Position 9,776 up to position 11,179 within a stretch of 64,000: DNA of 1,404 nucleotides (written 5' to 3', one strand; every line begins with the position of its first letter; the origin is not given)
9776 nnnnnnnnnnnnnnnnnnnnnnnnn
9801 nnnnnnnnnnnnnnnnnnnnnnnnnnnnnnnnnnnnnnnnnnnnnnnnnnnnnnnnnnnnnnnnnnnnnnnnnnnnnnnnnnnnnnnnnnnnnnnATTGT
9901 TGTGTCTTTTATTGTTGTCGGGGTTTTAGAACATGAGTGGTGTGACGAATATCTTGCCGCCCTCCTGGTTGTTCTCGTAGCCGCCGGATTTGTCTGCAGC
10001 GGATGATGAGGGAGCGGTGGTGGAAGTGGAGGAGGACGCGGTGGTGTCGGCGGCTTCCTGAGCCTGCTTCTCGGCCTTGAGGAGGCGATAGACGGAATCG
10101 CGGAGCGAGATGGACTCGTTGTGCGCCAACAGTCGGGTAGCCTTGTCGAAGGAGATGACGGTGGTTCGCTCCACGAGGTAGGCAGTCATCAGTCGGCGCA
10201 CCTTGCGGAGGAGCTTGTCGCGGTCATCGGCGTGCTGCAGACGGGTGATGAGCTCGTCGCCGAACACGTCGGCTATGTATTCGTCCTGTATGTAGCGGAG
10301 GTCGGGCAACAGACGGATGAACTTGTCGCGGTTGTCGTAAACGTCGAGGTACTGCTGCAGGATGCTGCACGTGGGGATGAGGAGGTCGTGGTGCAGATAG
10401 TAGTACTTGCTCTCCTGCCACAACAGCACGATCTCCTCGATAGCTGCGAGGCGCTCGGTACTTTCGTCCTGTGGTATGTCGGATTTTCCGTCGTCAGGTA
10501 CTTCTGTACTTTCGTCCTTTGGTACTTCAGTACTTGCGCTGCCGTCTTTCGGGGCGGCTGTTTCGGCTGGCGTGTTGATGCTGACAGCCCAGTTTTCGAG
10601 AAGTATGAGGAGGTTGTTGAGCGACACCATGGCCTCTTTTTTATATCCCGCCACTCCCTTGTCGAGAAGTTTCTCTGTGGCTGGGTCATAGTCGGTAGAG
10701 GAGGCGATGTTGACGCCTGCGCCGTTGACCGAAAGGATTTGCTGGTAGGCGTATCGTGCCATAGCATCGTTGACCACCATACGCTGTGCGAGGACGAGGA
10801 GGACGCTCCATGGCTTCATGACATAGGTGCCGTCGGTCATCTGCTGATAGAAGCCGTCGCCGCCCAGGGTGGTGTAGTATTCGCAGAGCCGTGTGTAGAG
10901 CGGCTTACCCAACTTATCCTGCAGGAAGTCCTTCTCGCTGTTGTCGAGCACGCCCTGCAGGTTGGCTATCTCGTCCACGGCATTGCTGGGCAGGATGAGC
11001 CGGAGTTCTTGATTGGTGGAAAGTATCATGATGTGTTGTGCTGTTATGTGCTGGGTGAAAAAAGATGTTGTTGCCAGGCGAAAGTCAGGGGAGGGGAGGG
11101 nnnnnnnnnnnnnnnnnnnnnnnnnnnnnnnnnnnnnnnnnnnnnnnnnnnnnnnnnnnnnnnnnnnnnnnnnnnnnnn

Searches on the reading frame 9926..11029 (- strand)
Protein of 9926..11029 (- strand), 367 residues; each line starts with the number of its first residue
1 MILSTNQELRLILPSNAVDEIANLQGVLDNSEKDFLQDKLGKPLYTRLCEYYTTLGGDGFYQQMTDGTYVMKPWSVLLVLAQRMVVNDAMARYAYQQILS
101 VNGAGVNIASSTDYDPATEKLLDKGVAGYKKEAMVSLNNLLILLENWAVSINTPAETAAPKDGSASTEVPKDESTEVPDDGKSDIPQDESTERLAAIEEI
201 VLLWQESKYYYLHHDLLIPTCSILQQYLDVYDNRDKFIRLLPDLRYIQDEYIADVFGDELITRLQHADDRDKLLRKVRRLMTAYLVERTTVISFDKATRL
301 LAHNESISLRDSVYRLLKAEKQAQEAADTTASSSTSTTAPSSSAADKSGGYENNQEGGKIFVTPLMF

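Call 14: search_protein_families(library=pfam, proteins=[window:9926-11029:-], max_evalue=0.01)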
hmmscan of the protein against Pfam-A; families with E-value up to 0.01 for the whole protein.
window:9926-11029:- (367 aa): 1 family
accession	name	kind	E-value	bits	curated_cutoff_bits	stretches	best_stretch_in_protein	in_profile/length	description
PF20459.4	DUF6712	-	1e-06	29.1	25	1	37-145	2-102/121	Family of unknown function (DUF6712)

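Call 17: search_protein_families(library=phrogs, proteins=[window:9926-11029:-], max_evalue=0.001)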
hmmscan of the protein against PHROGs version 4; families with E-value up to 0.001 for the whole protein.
window:9926-11029:- (367 aa): 0 families
